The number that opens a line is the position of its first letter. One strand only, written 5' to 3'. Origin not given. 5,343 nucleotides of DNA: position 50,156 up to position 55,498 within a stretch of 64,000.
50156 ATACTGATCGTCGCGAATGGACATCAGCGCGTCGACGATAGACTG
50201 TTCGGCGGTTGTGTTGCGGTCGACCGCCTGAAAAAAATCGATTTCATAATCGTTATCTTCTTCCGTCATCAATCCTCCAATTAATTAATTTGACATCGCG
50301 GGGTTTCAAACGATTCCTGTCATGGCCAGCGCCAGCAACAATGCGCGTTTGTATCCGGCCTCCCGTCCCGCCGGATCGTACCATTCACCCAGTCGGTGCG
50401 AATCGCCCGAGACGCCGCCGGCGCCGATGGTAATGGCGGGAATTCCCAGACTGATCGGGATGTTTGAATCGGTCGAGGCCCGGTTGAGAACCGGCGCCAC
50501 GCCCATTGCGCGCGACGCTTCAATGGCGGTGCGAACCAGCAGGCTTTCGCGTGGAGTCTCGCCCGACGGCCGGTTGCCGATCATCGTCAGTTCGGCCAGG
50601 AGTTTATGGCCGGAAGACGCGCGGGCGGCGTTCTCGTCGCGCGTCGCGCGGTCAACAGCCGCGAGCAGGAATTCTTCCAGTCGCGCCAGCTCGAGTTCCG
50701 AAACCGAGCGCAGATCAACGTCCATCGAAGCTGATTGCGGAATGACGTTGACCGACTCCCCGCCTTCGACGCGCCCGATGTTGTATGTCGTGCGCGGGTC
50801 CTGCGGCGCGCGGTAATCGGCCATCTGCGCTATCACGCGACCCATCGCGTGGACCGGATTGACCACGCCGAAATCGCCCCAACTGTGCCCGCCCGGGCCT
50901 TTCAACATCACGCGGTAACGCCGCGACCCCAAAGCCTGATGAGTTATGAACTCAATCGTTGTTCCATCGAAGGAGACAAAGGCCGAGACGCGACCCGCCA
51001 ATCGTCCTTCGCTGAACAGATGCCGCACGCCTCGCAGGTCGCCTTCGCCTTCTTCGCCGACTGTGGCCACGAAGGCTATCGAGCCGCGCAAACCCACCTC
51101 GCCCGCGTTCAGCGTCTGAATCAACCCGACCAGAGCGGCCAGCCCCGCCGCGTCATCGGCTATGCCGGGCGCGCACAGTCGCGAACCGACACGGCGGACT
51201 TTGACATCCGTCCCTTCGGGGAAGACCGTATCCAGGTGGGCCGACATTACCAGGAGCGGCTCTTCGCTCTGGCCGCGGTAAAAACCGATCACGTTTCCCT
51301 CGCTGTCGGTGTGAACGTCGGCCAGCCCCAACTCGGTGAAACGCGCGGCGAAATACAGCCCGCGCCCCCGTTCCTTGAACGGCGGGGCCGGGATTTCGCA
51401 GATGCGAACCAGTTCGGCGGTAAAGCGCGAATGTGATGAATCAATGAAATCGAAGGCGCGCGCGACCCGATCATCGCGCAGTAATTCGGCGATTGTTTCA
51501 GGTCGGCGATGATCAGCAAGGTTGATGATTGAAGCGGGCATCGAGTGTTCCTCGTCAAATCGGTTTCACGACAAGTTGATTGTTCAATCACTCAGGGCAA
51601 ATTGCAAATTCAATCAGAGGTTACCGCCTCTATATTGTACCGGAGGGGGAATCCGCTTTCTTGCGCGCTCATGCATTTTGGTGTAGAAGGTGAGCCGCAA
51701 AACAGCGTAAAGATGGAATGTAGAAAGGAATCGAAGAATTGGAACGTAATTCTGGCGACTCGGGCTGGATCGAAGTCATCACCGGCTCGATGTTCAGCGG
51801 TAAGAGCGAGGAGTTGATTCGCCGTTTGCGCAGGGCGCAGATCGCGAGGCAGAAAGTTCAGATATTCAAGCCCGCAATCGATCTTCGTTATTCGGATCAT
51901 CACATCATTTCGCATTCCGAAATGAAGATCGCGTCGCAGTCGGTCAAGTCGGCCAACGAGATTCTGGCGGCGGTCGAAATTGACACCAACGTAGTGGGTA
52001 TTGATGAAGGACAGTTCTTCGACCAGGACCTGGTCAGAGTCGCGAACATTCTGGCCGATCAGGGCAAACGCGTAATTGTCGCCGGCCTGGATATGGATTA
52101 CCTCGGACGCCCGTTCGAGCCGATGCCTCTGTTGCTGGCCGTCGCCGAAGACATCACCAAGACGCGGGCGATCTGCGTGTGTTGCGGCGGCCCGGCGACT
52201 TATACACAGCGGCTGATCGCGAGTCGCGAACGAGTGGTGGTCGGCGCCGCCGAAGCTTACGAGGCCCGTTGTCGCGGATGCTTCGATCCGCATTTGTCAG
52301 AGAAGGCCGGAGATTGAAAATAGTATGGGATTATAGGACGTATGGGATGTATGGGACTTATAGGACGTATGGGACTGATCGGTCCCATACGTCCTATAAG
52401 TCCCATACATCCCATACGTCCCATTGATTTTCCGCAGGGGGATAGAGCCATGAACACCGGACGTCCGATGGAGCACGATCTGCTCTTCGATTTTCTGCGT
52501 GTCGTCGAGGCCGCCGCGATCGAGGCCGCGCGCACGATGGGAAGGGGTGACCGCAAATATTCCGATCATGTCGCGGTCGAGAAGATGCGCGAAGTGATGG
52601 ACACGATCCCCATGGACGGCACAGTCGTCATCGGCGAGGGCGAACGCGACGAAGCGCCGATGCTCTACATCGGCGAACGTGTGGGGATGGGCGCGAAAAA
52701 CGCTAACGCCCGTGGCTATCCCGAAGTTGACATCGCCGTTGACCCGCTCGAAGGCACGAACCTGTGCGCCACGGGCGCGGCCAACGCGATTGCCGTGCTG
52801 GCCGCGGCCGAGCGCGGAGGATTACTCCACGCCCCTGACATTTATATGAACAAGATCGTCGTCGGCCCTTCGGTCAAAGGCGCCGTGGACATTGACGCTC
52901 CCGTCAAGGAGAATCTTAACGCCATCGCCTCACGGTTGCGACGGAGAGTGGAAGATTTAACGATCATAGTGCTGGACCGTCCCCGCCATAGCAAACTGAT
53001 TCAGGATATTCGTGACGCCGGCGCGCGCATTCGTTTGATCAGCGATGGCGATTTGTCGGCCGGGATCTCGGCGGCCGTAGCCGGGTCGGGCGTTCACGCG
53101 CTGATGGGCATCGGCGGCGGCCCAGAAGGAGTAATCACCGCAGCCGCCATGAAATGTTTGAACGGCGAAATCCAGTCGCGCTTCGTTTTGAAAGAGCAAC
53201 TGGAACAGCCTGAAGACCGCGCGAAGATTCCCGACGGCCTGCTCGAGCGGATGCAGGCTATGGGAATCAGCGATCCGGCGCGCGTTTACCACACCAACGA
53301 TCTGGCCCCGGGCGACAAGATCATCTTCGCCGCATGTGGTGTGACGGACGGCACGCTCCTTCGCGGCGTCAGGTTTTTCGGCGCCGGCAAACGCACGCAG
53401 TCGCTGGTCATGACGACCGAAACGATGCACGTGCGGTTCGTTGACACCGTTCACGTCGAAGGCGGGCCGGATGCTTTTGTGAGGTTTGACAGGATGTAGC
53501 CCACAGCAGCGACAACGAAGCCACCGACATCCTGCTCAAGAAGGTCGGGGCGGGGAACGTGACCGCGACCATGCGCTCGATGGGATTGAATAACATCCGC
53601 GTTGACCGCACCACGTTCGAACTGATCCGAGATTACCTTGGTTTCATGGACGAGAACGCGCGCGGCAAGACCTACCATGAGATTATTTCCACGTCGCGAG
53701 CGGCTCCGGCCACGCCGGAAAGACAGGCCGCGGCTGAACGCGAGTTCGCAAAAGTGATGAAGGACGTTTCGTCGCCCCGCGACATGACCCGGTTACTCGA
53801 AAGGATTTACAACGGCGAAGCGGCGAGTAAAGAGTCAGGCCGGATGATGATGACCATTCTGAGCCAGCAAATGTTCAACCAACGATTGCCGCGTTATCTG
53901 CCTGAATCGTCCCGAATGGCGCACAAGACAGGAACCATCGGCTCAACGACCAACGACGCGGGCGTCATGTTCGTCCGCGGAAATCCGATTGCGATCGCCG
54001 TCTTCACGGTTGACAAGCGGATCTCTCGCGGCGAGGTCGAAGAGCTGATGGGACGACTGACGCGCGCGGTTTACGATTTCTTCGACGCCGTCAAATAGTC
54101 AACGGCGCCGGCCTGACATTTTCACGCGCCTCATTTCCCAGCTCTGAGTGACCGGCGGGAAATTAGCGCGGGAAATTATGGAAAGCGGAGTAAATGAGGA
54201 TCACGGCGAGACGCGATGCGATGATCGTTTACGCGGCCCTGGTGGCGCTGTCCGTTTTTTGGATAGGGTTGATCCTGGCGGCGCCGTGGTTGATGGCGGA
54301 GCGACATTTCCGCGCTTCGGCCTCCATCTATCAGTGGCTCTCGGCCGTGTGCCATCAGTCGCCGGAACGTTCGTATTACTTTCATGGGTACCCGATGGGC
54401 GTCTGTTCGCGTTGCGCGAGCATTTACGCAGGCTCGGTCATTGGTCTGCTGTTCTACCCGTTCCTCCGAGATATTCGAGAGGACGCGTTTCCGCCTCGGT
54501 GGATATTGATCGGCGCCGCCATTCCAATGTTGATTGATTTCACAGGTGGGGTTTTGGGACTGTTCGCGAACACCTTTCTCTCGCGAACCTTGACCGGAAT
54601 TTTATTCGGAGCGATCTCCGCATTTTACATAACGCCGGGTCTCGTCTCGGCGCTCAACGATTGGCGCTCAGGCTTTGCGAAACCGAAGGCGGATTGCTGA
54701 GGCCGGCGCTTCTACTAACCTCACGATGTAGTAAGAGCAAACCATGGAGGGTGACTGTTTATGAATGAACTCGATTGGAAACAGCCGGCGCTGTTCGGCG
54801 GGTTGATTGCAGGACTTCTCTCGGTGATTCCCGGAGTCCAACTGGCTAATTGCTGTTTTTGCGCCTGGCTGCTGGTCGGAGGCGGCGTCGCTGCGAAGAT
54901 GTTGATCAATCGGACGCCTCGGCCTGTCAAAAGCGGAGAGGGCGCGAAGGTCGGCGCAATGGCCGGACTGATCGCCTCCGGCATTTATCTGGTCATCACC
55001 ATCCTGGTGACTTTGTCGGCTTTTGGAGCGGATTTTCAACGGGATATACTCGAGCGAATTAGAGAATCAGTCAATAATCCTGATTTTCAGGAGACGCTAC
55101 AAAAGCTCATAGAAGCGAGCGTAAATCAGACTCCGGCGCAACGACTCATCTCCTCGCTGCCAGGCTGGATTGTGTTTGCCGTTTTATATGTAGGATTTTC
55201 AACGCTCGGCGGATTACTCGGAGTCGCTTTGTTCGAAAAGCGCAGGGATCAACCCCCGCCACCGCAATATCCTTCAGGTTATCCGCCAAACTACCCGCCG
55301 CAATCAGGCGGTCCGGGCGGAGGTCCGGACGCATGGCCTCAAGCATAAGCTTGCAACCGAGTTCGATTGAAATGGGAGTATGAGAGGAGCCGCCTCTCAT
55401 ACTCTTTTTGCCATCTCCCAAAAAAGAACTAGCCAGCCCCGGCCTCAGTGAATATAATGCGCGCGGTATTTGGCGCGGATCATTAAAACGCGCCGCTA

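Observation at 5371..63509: Window-wide class of hairpins whose arms are tandem arrays of 7-9-nt units ('periodic-arm hairpins')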

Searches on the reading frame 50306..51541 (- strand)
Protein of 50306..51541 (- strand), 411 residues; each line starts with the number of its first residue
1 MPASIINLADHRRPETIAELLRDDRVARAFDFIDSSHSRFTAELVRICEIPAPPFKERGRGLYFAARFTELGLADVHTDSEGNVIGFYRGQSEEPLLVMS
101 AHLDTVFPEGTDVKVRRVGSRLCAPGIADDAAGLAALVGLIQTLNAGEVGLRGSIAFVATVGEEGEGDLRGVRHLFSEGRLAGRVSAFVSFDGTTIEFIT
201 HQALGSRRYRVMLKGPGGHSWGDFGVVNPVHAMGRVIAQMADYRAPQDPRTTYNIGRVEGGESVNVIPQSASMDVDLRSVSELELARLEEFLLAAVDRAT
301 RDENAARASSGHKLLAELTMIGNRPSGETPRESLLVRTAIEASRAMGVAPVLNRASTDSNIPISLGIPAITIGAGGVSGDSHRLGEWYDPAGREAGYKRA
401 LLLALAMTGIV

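Call 13: search_protein_families(library=pfam, proteins=[window:50306-51541:-])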
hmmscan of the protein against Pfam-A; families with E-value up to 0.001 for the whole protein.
window:50306-51541:- (411 aa): 3 families
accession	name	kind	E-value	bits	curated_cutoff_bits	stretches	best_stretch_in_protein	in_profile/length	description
PF01546.33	Peptidase_M20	-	1.1e-14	55.2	24.6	1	99-397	2-197/206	Peptidase family M20/M25/M40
PF07687.19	M20_dimer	-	8.2e-14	51.9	21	1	205-299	5-102/107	Peptidase dimerisation domain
PF04389.22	Peptidase_M28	-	8.8e-13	48.8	21.3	1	83-195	1-96/193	Peptidase family M28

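Call 31: find_encoding_contigs(protein=window:50306-51541:-, flank=10000, max_places=6)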
Protein window:50306-51541:- (411 aa): 2 contigs read that carry it; 2 places shown.
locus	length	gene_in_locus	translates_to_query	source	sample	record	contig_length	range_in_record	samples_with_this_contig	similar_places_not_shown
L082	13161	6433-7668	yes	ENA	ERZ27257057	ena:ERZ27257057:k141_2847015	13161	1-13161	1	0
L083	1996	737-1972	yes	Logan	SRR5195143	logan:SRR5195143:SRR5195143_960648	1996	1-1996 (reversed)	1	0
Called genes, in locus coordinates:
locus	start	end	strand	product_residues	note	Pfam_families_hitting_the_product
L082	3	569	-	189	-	?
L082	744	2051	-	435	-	-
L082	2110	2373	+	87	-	-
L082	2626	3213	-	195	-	PF27404:MJ1491 (weak), PF07332:Phage_holin_3_6 (faint)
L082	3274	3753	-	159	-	PF09858:DUF2085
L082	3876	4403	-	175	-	PF13354:Beta-lactamase2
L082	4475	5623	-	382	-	PF03320:FBPase_glpX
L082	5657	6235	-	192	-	PF00265:TK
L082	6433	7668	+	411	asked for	PF04389:Peptidase_M28, PF01546:Peptidase_M20, PF07687:M20_dimer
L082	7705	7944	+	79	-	-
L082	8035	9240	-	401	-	PF07690:MFS_1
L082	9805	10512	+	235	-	PF04542:Sigma70_r2, PF08281:Sigma70_r4_2, PF04545:Sigma70_r4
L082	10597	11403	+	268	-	-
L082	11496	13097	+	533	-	PF14685:PDZ_Tricorn (faint), PF13180:PDZ_2, PF00595:PDZ (weak), PF17820:PDZ_6, PF00595:PDZ, PF13180:PDZ_2 (weak), PF17820:PDZ_6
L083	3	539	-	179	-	?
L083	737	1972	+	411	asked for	PF04389:Peptidase_M28, PF01546:Peptidase_M20, PF07687:M20_dimer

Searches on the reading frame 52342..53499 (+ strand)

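Call 13: search_protein_families(library=pfam, proteins=[window:52342-53499:+])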
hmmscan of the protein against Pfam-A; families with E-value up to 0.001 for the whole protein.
window:52342-53499:+ (385 aa): 1 family
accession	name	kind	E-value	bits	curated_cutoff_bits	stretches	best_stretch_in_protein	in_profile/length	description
PF03320.18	FBPase_glpX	-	1e-127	425.7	27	1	46-371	2-307/307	Bacterial fructose-1,6-bisphosphatase, glpX-encoded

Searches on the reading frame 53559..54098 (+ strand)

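Call 26: search_protein_families(library=pfam, proteins=[window:53559-54098:+])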
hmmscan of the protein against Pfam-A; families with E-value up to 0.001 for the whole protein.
window:53559-54098:+ (179 aa): 1 family
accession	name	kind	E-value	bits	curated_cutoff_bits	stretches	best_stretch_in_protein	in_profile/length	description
PF13354.11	Beta-lactamase2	-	6.2e-28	98.1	22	1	3-150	105-214/214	Beta-lactamase enzyme family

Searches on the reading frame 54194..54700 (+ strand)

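Call 26: search_protein_families(library=pfam, proteins=[window:54194-54700:+])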
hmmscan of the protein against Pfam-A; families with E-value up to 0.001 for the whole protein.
window:54194-54700:+ (168 aa): 1 family
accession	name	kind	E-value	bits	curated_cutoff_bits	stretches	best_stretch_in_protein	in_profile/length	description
PF09858.14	DUF2085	-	2.5e-21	76.3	25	1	53-144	1-89/90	Predicted membrane protein (DUF2085)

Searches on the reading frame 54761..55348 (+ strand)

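Call 26: search_protein_families(library=pfam, proteins=[window:54761-55348:+])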
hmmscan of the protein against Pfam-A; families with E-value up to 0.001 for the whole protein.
window:54761-55348:+ (195 aa): 1 family
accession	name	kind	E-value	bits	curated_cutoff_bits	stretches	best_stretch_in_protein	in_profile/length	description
PF07332.16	Phage_holin_3_6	-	2.2e-05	24.9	28.4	0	60-169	29-102/116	Putative Actinobacterial Holin-X, holin superfamily III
